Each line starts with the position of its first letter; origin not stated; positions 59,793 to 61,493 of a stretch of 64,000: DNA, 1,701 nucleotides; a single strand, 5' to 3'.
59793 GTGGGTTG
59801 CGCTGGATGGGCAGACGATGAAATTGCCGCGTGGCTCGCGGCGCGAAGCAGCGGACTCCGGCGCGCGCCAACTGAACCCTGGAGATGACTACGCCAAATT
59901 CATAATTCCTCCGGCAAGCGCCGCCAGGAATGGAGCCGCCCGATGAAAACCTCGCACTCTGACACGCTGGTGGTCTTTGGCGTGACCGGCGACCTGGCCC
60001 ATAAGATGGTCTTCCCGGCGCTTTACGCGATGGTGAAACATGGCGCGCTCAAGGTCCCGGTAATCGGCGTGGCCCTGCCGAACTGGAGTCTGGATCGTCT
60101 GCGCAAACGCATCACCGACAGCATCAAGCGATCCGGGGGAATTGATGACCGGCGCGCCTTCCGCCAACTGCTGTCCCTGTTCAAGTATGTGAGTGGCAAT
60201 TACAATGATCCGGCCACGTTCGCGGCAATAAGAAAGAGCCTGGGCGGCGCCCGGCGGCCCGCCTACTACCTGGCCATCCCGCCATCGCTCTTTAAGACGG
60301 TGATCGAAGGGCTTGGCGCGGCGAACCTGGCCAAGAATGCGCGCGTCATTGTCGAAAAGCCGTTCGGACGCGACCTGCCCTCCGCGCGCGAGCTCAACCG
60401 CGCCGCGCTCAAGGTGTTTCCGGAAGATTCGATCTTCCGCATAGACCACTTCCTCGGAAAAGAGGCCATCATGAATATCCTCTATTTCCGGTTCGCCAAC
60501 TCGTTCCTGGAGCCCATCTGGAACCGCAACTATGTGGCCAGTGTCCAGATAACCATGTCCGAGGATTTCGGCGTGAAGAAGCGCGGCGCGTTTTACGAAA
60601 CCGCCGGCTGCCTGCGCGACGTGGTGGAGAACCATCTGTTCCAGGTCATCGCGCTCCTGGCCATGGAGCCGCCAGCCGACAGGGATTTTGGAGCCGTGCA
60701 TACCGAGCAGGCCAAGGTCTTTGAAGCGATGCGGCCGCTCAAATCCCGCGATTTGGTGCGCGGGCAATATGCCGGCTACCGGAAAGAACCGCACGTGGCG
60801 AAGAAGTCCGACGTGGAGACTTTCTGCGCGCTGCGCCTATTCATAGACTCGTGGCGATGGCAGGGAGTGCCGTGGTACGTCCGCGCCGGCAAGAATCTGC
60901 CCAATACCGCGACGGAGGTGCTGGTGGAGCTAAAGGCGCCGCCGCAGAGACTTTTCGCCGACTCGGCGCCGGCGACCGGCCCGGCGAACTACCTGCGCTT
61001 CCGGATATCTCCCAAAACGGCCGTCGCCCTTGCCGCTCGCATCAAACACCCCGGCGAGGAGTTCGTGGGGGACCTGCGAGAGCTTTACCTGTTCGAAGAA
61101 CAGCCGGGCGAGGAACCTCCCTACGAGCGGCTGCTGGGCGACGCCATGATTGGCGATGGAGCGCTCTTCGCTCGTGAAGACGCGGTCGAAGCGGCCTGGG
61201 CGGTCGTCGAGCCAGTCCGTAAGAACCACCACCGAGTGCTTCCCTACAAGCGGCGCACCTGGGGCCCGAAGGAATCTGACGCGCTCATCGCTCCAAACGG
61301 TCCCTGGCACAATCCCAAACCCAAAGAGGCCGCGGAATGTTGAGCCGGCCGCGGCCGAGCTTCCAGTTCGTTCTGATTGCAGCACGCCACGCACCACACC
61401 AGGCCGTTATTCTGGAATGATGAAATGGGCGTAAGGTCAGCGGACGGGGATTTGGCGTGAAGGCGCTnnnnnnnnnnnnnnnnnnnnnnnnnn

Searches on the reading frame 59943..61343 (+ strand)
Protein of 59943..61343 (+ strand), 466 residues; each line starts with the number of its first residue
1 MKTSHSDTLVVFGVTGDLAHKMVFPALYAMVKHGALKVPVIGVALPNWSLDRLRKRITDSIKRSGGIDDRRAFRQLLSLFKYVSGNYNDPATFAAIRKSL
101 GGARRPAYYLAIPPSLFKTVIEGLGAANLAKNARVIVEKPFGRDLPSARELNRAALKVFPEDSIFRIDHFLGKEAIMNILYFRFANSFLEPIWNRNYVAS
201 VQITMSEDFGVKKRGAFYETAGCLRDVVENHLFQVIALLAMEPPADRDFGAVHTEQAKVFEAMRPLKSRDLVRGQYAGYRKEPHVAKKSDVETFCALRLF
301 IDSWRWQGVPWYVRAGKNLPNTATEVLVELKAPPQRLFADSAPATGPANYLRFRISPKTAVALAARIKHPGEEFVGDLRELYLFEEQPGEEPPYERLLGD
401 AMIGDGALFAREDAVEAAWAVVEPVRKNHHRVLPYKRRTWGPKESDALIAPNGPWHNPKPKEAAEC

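Call 22: search_protein_families(library=pfam, proteins=[window:59943-61343:+], max_evalue=0.01)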
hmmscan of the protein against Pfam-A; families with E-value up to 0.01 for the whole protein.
window:59943-61343:+ (466 aa): 2 families
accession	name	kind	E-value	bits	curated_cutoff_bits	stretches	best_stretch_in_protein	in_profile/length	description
PF02781.21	G6PD_C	-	2.5e-89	299.7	27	1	181-453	2-292/296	Glucose-6-phosphate dehydrogenase, C-terminal domain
PF00479.28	G6PD_N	-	1.1e-46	160.2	22.1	1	10-178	1-183/183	Glucose-6-phosphate dehydrogenase, NAD binding domain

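Call 24: find_encoding_contigs(protein=window:59943-61343:+, flank=10000, max_places=10)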
Protein window:59943-61343:+ (466 aa): no gene with exactly this product is on record in the collection.

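Call 49: find_homologous_proteins(query=window:59943-61343:+, max_evalue=1e-100)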
Query window:59943-61343:+ (466 aa): 7995 proteins with E <= 1e-100 among 8000 candidates; the best 120 are listed.
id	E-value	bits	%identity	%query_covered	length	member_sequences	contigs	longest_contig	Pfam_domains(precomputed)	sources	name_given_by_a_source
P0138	0.0e+0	1070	100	100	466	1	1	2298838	PF02781.22,PF00479.29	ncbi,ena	-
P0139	5.8e-264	894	84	98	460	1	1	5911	PF02781.22,PF00479.29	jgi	jgi:glucose-6-phosphate 1-dehydrogenase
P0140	7.1e-263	891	82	100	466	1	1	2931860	PF02781.22,PF00479.29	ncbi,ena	-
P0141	1.4e-262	890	82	100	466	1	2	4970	PF02781.22,PF00479.29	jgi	jgi:glucose-6-phosphate 1-dehydrogenase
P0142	2.3e-261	886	82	100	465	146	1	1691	PF02781.22,PF00479.29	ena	-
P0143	2.5e-261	885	82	100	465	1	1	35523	PF02781.22,PF00479.29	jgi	jgi:glucose-6-phosphate 1-dehydrogenase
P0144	2.8e-261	885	81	100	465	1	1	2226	PF02781.22,PF00479.29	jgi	-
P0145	7.2e-261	884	82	100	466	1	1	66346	PF02781.22,PF00479.29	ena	-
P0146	9.5e-261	884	82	100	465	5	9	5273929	PF02781.22,PF00479.29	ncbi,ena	ncbi:MAG: glucose-6-phosphate dehydrogenase [Candidatus Acidiferrum sp.]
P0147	9.7e-261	884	82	99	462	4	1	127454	PF02781.22,PF00479.29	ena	-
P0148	1.0e-260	883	83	98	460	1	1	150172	PF02781.22,PF00479.29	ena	-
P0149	1.1e-260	883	82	100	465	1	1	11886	PF02781.22,PF00479.29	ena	-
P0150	1.6e-260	883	82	100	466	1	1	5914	PF02781.22,PF00479.29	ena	-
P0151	1.8e-260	883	82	100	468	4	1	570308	PF02781.22,PF00479.29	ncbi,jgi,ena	jgi:glucose-6-phosphate 1-dehydrogenase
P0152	1.9e-260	883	82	100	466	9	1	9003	PF02781.22,PF00479.29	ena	-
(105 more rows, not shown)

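Call 50: find_encoding_contigs(protein=P0140, flank=10000, max_places=2)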
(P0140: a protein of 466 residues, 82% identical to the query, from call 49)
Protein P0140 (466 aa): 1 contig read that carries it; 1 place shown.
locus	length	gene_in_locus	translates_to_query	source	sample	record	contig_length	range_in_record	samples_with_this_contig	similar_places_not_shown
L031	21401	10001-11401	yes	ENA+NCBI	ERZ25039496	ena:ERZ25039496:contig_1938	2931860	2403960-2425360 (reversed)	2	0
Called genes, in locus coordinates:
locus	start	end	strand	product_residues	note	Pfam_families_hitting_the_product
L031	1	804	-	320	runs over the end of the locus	-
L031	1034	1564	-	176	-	PF11154:DUF2934, PF00011:HSP20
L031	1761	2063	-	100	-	-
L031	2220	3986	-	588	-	PF08308:PEGA (faint), PF13620:CarboxypepD_reg (faint), PF00691:OmpA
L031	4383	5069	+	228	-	-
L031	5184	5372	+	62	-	-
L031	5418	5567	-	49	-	-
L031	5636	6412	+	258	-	PF00072:Response_reg, PF00486:Trans_reg_C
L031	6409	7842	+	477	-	PF00672:HAMP, PF00512:HisKA, PF02518:HATPase_c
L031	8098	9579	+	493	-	PF00089:Trypsin, PF13365:Trypsin_2, PF00595:PDZ, PF13180:PDZ_2, PF17820:PDZ_6 (weak), PF00595:PDZ, PF13180:PDZ_2, PF17820:PDZ_6, +1 more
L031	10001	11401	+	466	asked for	PF00479:G6PD_N, PF02781:G6PD_C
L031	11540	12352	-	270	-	PF00230:MIP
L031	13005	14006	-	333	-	PF01180:DHO_dh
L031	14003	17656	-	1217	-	PF01855:POR_N, PF17147:PFOR_II, PF01558:POR, PF10371:EKR, PF12837:Fer4_6, PF12838:Fer4_7, PF13237:Fer4_10, PF02775:TPP_enzyme_C, +7 more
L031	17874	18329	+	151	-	-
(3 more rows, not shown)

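Call 51: find_encoding_contigs(protein=P0139, flank=10000, max_places=2)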
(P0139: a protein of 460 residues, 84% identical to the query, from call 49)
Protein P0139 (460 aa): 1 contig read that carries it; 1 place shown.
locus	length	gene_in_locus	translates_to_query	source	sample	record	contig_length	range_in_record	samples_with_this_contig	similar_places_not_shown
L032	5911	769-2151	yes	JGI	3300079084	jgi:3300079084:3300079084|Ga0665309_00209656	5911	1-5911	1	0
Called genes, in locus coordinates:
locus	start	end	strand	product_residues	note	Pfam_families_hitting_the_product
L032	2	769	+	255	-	?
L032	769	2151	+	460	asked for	PF00479:G6PD_N, PF02781:G6PD_C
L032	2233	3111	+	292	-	PF00582:Usp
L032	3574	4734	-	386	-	PF14659:Phage_int_SAM_3, PF00589:Phage_integrase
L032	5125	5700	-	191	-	-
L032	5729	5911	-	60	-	?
